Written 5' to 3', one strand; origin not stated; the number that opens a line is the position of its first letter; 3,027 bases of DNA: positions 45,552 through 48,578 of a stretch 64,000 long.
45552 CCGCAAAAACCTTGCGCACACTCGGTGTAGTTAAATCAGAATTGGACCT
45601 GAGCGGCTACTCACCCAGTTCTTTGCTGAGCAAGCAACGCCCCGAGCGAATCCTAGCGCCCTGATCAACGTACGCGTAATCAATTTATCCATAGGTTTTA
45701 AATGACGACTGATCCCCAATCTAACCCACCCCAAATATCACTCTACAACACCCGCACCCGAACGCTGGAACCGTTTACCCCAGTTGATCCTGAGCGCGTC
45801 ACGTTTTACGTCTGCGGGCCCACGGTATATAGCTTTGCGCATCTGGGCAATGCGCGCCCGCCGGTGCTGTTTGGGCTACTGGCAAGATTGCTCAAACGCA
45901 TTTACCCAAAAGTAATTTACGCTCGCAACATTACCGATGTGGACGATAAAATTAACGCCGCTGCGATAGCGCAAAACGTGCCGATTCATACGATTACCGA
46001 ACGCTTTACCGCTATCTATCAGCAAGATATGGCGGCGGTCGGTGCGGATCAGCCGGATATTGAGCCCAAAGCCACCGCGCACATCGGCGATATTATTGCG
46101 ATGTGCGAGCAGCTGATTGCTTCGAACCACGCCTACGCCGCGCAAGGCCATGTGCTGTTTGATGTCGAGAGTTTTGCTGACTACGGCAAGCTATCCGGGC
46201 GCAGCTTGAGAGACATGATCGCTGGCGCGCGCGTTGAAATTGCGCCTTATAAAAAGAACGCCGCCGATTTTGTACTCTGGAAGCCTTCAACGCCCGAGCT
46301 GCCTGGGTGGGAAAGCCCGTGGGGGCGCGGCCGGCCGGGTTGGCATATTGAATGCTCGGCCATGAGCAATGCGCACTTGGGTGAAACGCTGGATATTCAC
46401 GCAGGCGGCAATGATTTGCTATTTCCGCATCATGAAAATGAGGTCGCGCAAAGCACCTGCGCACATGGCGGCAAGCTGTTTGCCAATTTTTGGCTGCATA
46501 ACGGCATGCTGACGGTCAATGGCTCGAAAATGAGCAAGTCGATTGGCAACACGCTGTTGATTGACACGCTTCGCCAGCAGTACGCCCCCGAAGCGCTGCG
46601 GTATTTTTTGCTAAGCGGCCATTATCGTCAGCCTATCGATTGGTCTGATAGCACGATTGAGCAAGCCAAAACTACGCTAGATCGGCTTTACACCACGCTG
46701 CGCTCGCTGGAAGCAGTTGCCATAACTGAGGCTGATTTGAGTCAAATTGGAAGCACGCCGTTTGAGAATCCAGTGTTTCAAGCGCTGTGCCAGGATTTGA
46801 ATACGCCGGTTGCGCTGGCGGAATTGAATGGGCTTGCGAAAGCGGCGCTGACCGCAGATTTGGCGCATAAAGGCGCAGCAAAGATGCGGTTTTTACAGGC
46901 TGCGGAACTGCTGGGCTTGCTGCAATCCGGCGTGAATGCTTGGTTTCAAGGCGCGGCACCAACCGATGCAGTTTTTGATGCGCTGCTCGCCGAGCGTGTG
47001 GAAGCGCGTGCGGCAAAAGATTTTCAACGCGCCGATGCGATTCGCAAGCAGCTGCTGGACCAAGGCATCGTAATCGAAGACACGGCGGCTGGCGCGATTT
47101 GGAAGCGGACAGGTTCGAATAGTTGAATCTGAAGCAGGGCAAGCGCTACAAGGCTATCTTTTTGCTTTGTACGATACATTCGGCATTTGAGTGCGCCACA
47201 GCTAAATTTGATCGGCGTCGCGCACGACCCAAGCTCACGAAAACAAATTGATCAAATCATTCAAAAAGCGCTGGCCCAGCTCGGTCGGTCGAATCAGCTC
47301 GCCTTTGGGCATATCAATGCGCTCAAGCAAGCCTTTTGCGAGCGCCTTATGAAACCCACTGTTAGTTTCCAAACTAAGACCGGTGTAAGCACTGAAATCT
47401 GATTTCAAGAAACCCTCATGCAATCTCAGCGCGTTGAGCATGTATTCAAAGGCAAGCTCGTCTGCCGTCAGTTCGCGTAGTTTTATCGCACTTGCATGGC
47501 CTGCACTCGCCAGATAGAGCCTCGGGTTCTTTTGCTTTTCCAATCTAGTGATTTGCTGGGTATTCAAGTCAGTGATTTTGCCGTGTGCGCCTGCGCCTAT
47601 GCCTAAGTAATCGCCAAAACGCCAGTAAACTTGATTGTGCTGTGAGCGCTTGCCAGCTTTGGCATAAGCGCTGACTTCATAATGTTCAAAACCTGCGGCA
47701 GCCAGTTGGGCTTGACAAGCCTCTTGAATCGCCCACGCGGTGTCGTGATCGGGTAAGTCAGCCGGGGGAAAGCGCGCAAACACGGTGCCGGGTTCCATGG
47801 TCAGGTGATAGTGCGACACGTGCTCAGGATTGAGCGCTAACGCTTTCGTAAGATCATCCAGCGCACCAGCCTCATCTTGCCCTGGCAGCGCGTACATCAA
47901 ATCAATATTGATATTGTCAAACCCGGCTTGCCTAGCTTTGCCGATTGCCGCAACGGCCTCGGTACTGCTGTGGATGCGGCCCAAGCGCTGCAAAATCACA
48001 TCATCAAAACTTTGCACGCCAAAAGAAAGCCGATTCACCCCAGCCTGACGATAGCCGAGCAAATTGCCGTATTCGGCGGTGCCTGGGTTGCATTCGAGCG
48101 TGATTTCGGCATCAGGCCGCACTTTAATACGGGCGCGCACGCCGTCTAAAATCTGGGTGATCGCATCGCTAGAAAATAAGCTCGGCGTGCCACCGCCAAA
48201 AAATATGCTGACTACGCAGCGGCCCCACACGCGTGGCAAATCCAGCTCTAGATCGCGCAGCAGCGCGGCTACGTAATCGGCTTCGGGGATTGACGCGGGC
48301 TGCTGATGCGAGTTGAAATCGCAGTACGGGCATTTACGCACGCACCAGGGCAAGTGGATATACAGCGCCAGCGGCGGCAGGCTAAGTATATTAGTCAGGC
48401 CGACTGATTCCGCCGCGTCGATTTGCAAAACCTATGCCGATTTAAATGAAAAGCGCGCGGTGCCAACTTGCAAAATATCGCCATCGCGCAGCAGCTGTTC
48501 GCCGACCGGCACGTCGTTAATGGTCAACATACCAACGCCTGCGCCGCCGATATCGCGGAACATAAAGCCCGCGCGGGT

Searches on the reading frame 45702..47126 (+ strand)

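Call 62: search_protein_families(library=pfam, proteins=[window:45702-47126:+], max_evalue=0.0001)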
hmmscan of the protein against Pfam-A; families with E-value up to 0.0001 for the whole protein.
window:45702-47126:+ (474 aa): 4 families
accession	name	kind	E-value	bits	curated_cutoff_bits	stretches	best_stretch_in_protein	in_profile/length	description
PF01406.26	tRNA-synt_1e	-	3.4e-112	375.2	27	1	25-323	2-300/301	tRNA synthetases class I (C) catalytic domain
PF09334.17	tRNA-synt_1g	-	3.9e-07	29.6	20.1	1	266-306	317-357/391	tRNA synthetases class I (M)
PF23493.1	CysS_C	-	7.9e-07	29.5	23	1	426-464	9-47/51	Cysteinyl-tRNA ligase anticodon binding domain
PF00133.28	tRNA-synt_1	-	9.4e-06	25.1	22.7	1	231-314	330-413/414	tRNA synthetases class I (I, L, M and V)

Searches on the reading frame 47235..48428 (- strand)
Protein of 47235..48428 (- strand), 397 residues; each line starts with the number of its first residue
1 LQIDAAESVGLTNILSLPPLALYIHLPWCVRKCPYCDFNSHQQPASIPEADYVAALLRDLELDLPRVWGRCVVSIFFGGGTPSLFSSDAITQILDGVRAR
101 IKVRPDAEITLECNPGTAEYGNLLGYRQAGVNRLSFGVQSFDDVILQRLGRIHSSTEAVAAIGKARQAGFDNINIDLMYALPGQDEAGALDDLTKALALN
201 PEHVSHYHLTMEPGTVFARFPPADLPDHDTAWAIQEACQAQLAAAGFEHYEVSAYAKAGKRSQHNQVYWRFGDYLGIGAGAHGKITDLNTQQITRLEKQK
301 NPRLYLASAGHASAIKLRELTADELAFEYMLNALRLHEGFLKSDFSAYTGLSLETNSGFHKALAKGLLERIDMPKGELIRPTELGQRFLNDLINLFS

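Call 62: search_protein_families(library=pfam, proteins=[window:47235-48428:-], max_evalue=0.0001)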
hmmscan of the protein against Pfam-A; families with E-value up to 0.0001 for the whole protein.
window:47235-48428:- (397 aa): 2 families
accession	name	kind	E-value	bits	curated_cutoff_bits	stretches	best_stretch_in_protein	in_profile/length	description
PF04055.27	Radical_SAM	-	6.7e-23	82.1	29.5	1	23-187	1-157/166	Radical SAM superfamily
PF06969.22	HemN_C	-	3.8e-06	27.3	24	1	320-372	1-55/67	HemN C-terminal domain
